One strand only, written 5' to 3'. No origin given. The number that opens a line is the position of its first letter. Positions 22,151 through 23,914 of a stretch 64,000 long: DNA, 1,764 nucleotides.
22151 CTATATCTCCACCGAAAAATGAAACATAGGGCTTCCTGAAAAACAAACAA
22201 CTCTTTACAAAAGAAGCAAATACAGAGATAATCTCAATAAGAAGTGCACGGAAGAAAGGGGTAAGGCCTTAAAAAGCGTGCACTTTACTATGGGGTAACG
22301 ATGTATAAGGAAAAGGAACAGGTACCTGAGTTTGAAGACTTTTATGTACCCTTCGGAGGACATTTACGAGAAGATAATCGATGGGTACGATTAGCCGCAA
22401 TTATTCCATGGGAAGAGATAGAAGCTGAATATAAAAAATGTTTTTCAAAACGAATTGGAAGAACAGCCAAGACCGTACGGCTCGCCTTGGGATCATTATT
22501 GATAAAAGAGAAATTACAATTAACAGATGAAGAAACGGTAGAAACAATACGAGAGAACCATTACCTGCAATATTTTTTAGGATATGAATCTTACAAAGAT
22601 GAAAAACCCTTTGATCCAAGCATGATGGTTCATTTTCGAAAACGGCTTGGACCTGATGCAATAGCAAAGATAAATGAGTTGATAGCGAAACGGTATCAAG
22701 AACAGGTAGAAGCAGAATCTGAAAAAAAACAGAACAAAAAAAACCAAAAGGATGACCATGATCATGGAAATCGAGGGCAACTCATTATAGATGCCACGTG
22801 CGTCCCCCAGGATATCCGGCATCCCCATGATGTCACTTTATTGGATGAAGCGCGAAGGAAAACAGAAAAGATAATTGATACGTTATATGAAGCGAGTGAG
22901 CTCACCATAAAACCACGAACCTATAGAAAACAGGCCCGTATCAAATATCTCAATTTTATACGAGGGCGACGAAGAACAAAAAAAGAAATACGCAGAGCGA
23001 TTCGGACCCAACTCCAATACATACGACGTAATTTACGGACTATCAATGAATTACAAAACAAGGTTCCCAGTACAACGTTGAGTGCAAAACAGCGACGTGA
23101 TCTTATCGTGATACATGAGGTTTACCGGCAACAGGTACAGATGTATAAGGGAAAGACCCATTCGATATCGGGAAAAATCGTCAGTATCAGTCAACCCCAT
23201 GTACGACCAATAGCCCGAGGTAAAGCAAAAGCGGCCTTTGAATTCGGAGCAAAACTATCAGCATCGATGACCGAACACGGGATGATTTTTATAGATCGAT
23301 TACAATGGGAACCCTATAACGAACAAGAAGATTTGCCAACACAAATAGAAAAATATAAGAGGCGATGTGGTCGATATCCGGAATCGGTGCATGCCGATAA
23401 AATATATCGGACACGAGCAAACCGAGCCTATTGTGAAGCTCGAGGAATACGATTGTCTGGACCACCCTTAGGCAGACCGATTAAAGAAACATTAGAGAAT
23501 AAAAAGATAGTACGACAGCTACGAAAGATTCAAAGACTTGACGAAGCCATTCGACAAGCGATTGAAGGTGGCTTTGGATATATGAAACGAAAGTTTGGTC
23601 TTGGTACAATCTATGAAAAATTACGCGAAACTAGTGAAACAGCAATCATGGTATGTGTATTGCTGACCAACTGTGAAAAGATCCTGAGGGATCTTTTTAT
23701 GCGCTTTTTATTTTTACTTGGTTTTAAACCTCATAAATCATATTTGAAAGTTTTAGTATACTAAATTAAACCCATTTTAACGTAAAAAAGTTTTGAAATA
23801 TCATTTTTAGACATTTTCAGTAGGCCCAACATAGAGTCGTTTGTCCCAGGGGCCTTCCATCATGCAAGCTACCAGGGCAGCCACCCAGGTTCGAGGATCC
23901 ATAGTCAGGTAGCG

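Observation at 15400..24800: Segmental duplication of the lacI(3')-glycosyltransferase-rtcB block, with one copy decaying and split by an IS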

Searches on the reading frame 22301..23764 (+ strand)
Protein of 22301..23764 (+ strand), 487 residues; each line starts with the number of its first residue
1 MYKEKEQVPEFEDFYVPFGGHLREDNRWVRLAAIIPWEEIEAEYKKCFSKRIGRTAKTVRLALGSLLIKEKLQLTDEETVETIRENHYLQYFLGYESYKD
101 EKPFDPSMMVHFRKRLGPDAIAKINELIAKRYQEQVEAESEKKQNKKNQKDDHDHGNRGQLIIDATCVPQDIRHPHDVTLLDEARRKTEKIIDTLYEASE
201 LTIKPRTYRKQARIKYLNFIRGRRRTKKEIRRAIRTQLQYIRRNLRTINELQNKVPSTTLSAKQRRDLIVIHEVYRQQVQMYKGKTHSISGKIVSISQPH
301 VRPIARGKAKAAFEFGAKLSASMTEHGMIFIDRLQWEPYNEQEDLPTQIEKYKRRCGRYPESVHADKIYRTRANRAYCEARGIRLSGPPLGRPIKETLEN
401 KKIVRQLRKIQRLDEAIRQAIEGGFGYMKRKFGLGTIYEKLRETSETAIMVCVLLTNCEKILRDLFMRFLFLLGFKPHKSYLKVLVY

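Call 6: search_protein_families(library=pfam, proteins=[window:22301-23764:+], max_evalue=0.01)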
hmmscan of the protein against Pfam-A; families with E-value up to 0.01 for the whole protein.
window:22301-23764:+ (487 aa): 2 families
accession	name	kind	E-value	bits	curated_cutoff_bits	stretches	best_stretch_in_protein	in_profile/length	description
PF13586.12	DDE_Tnp_1_2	-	2e-25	89.5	29.2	1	363-456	1-83/86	Transposase DDE domain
PF05598.16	DUF772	-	5.7e-15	55.5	23.1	1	53-124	1-70/74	Transposase domain (DUF772)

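Call 7: search_protein_families(library=ncbifam, proteins=[window:22301-23764:+], max_evalue=0.01)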
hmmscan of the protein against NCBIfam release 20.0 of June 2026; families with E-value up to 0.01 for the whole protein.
window:22301-23764:+ (487 aa): 5 families
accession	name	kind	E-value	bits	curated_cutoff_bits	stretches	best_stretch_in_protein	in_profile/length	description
NF033578.1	transpos_IS5_1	equivalog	8.9e-129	430.3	275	1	12-463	3-418/419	IS5 family transposase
NF033593.1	transpos_ISNCY_1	equivalog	2.1e-38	132.2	325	1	40-461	33-442/444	ISNCY family transposase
NF033551.1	transpos_IS1182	equivalog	9.9e-15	54.4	270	1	19-390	15-342/488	IS1182 family transposase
NF033581.1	transpos_IS5_4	equivalog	5e-09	35.9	140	2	27-125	1-99/285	IS5 family transposase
NF033580.1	transpos_IS5_3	equivalog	0.0013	18.4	110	1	344-452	155-252/258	IS5 family transposase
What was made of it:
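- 22180..23827 (+): IS5-family insertion sequence (1648 bp, intact 487-aa transposase at 22301-23764) inserted in GT_B. The 7-bp TSD AACATAG lies at 22173-22179 and 23828-23834. NF033578 scores 430 bits against a cutoff of 275 (call 7).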
